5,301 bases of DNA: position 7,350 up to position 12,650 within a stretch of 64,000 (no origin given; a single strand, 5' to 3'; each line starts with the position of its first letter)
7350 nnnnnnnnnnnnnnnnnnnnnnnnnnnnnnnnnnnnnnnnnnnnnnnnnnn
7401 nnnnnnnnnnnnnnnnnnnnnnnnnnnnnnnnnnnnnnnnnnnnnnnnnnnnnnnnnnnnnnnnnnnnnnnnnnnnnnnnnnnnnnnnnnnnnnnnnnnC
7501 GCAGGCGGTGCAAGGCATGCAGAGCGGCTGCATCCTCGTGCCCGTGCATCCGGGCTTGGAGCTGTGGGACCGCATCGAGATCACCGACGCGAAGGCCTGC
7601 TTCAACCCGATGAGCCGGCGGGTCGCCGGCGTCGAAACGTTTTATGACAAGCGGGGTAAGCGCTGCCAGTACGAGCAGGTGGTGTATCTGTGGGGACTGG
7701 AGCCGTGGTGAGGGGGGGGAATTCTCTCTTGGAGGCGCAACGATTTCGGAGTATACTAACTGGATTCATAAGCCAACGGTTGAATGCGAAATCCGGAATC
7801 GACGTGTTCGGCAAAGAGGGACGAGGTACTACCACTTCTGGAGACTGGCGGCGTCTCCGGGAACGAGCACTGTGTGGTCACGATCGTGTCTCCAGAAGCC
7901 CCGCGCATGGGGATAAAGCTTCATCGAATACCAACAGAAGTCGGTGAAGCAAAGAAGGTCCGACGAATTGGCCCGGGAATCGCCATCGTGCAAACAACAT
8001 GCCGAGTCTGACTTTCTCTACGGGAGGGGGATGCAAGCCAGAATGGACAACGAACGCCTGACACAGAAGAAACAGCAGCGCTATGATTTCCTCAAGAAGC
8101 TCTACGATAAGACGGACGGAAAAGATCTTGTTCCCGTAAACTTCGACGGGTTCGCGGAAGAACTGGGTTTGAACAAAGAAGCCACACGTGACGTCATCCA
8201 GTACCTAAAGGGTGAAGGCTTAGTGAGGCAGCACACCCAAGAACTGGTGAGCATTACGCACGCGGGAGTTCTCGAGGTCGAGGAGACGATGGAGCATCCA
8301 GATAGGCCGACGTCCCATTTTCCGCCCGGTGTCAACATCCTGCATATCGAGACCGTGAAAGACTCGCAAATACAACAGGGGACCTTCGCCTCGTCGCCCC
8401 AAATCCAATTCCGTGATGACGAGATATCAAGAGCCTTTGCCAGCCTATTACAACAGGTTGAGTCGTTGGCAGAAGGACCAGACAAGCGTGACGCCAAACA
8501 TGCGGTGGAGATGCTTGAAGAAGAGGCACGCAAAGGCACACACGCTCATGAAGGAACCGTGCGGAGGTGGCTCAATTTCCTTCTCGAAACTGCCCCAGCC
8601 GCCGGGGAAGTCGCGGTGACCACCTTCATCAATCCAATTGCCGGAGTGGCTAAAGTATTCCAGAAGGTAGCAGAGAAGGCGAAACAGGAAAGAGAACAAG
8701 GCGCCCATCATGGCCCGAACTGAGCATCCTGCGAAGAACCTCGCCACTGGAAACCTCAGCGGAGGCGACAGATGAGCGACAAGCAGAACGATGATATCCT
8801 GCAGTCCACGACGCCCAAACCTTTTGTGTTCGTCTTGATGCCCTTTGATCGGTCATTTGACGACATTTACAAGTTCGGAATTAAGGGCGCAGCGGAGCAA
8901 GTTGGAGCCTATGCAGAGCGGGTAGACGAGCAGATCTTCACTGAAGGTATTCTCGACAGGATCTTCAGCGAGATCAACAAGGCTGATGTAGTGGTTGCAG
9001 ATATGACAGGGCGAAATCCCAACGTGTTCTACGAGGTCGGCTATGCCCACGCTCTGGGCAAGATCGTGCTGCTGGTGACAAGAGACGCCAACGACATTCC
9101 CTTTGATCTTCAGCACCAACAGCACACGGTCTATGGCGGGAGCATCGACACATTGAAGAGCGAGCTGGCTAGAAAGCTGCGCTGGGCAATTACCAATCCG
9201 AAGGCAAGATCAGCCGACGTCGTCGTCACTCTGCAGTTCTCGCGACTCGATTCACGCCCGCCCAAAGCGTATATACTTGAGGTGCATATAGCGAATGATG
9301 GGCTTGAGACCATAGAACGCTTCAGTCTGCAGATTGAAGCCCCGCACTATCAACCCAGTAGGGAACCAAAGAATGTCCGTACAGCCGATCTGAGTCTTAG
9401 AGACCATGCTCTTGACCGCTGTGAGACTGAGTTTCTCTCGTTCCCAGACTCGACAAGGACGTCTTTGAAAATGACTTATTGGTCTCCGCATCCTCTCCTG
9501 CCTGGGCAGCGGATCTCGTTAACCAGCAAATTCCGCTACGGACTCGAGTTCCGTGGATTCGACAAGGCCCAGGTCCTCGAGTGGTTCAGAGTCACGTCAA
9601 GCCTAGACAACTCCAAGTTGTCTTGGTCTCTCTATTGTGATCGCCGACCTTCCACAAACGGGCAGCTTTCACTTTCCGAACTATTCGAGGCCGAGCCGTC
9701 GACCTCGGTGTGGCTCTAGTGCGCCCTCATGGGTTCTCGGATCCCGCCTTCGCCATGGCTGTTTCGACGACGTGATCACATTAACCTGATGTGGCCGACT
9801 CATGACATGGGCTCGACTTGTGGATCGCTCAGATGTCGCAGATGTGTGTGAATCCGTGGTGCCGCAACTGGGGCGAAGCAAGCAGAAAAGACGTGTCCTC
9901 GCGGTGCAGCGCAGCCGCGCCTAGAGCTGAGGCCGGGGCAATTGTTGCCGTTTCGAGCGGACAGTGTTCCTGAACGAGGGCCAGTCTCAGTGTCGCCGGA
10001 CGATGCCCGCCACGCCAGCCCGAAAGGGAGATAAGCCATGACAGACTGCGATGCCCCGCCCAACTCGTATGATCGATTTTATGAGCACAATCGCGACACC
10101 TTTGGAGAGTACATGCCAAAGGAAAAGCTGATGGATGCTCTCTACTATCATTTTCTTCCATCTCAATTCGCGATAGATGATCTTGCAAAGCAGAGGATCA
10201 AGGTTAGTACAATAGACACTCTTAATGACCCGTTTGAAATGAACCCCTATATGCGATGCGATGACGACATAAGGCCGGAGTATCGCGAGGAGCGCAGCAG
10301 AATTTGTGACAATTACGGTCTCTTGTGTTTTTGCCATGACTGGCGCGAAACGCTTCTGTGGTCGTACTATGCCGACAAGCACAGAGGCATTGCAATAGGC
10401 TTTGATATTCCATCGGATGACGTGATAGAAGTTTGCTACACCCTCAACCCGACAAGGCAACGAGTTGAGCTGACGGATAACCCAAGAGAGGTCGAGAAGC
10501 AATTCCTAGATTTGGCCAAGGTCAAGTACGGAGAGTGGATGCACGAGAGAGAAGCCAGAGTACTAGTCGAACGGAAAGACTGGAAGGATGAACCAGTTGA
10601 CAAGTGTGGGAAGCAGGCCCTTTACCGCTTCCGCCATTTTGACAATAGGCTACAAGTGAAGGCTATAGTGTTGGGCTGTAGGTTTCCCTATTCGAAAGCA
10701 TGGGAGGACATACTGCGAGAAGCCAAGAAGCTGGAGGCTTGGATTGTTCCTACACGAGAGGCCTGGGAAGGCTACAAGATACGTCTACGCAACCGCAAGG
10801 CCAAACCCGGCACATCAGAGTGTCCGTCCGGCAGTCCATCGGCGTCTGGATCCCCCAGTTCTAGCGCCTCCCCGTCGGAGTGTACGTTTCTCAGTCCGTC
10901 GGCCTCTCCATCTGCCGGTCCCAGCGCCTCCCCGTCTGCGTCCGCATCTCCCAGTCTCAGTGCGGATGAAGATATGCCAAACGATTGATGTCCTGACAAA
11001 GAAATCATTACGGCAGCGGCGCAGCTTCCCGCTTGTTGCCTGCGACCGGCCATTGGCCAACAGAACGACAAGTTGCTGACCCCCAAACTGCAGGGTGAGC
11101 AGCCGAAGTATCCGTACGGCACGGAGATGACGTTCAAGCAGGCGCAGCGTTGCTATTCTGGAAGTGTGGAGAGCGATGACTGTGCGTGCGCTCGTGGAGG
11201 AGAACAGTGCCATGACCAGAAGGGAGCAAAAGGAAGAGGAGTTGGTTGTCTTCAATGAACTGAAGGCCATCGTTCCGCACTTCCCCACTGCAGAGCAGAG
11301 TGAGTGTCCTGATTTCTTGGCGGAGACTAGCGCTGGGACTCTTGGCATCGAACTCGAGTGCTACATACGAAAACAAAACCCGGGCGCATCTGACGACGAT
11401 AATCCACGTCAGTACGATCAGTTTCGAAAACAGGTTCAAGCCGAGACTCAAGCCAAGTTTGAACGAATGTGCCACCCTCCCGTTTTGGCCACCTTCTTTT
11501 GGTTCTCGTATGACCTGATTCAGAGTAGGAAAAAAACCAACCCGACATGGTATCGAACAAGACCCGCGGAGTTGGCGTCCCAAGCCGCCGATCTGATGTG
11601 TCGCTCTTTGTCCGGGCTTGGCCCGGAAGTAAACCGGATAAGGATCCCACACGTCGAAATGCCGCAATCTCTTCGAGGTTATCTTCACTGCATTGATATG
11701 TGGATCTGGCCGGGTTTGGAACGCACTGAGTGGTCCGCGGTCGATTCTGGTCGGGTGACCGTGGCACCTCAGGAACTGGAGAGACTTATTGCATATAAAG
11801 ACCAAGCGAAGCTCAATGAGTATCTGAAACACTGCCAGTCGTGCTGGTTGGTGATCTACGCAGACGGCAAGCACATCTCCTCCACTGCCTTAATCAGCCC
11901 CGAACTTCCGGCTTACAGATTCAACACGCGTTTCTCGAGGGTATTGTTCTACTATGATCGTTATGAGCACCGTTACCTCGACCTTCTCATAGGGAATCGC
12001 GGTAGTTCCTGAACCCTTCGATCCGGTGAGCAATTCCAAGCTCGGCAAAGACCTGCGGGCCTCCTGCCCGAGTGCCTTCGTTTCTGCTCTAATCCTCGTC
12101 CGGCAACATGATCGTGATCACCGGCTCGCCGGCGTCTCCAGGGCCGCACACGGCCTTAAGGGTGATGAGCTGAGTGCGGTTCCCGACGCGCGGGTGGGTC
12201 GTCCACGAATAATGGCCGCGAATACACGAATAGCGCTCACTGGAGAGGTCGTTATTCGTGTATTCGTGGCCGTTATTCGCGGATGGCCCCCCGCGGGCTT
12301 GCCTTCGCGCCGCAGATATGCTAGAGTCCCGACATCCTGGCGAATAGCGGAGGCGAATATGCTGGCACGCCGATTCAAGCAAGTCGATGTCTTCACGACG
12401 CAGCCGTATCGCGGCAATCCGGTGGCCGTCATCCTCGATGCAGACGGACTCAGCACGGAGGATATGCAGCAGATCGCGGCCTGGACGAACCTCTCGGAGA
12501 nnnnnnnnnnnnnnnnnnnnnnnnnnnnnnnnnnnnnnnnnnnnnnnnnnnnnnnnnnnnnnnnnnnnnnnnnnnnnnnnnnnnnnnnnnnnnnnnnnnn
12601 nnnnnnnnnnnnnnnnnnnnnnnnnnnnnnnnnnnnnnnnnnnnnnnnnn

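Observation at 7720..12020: Low-GC four-gene island: wHTH protein, NDT/TIR-like glycosidase-motif protein, DUF2971 protein and a fourth unknown protein. Candidate undescribed defence-type system.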

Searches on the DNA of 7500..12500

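Call 93: search_rna_families(source=window, start=7500, end=12500, threshold=evalue, max_evalue=1)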
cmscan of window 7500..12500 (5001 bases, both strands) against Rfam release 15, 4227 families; matches with E-value up to 1: 0.
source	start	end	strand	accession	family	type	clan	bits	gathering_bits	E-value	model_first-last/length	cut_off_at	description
